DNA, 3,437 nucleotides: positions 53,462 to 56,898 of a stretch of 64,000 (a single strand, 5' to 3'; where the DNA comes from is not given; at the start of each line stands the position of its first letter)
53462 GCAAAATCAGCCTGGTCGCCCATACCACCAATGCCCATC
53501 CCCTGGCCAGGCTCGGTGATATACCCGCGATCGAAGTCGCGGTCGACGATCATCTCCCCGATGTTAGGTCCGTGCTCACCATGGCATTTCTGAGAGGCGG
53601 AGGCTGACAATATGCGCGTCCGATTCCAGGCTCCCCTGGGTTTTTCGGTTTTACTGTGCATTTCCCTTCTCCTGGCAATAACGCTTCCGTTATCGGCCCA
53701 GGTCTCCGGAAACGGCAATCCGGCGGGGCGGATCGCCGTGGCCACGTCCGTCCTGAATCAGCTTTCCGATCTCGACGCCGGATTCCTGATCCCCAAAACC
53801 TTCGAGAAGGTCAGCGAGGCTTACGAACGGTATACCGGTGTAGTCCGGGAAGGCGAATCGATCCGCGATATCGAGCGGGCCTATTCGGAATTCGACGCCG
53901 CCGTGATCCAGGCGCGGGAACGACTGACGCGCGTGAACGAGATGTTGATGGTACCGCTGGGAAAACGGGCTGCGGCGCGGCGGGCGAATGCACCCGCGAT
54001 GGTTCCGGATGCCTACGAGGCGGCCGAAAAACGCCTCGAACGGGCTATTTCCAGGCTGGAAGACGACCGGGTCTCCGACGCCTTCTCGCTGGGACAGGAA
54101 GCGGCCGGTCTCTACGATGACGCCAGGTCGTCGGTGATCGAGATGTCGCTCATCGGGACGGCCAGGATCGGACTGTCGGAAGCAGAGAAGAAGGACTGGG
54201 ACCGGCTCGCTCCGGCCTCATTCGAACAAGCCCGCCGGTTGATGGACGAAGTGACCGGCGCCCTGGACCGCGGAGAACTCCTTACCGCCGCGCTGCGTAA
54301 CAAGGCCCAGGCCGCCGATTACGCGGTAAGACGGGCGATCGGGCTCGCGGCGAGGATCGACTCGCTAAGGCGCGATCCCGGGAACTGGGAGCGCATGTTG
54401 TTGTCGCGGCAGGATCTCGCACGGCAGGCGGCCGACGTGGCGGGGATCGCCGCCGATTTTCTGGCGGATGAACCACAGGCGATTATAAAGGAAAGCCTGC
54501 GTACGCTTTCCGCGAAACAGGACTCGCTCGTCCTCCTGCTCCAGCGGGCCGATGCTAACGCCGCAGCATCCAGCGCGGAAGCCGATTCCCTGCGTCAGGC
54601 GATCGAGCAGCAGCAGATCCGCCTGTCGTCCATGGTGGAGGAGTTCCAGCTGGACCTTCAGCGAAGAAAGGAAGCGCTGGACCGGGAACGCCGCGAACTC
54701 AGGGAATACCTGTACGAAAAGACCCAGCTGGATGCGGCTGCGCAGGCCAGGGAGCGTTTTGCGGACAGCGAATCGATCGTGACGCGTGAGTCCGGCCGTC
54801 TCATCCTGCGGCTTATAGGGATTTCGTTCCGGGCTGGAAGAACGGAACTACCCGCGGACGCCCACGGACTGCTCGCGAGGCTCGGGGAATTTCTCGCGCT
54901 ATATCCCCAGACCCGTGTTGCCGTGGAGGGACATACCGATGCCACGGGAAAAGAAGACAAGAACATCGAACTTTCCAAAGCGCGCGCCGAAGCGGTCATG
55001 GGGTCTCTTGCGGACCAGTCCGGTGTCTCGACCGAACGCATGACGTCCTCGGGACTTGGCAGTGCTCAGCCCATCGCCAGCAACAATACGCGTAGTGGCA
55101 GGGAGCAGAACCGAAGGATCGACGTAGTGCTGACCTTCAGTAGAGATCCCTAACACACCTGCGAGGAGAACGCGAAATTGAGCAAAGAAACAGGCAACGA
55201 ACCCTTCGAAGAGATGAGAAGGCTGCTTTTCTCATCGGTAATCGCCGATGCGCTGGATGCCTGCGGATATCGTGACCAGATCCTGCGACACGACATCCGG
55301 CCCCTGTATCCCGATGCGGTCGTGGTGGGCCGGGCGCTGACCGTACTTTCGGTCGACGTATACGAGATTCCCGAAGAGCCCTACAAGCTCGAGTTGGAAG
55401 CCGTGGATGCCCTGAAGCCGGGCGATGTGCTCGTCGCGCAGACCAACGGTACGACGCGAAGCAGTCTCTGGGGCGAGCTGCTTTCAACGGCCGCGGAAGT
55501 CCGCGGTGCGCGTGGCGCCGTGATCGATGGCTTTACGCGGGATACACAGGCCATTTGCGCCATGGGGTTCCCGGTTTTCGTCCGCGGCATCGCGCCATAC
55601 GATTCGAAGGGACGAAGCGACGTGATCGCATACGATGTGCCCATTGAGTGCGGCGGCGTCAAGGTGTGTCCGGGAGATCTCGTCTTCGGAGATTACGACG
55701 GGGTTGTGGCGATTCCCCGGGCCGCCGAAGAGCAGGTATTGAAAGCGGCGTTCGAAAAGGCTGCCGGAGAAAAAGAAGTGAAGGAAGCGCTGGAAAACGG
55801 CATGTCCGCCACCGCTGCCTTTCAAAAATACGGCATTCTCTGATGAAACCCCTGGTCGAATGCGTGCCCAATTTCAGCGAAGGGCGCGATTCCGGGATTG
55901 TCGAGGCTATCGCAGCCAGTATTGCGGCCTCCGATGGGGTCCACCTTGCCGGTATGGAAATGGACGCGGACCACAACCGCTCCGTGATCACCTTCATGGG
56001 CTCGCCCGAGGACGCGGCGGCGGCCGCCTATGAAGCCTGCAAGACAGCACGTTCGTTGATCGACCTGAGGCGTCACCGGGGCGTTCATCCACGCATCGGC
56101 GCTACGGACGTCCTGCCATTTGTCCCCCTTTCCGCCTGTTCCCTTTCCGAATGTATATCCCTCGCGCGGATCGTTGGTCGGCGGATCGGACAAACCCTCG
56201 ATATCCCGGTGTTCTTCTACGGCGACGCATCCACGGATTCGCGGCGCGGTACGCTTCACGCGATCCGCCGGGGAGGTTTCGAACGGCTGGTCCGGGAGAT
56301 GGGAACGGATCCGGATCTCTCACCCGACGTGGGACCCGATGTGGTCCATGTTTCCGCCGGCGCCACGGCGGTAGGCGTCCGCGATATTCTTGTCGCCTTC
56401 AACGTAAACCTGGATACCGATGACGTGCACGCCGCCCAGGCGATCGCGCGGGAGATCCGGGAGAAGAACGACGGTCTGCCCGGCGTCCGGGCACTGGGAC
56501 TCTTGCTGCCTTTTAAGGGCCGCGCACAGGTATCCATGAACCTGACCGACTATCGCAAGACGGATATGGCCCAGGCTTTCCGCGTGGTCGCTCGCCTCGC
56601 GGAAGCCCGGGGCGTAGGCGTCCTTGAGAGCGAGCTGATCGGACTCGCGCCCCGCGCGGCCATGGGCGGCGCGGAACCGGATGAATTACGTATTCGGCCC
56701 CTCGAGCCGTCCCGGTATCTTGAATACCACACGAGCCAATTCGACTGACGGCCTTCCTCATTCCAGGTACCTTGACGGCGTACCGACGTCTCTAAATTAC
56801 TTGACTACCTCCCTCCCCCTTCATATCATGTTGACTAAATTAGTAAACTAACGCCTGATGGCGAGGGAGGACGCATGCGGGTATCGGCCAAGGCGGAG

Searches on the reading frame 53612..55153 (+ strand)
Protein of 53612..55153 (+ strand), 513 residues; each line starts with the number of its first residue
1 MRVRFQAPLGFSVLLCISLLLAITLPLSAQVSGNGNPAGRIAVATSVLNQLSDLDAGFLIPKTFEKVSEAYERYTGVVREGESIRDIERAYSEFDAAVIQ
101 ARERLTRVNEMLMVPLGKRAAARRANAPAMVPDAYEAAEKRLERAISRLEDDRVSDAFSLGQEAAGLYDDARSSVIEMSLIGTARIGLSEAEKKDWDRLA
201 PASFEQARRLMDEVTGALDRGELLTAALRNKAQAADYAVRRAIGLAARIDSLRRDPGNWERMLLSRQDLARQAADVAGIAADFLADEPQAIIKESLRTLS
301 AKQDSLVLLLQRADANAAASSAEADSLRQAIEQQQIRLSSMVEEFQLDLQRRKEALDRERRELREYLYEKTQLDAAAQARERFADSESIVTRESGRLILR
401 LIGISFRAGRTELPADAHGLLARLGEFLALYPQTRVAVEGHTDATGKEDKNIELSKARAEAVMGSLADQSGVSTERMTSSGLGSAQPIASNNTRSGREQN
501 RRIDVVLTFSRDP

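Call 37: search_protein_families(library=pfam, proteins=[window:53612-55153:+], max_evalue=0.00001)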
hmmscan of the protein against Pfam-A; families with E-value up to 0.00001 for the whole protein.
window:53612-55153:+ (513 aa): 1 family
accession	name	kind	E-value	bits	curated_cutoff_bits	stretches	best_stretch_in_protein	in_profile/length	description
PF00691.25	OmpA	-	2.2e-18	66.9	27.2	1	406-501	2-98/98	OmpA family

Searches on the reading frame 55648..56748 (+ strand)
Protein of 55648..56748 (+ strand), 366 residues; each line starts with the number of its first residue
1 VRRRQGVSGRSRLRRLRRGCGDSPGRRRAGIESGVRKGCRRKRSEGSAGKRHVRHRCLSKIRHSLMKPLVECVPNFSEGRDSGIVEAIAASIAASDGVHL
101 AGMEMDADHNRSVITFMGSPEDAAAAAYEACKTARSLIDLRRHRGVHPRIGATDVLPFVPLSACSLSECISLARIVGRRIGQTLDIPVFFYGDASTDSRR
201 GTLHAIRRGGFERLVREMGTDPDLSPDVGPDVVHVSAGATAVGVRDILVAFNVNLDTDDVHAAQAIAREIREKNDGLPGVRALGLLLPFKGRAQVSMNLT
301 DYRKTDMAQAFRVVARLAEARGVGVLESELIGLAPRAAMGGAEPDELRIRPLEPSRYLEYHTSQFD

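Call 37: search_protein_families(library=pfam, proteins=[window:55648-56748:+], max_evalue=0.00001)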
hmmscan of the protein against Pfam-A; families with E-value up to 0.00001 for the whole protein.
window:55648-56748:+ (366 aa): 2 families
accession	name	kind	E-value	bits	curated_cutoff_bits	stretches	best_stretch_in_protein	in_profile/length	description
PF07837.17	FTCD_N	-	8.8e-63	211.6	27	1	69-245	1-176/176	Formiminotransferase domain, N-terminal subdomain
PF02971.19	FTCD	-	4.4e-21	75.8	24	1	247-340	1-100/145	Formiminotransferase domain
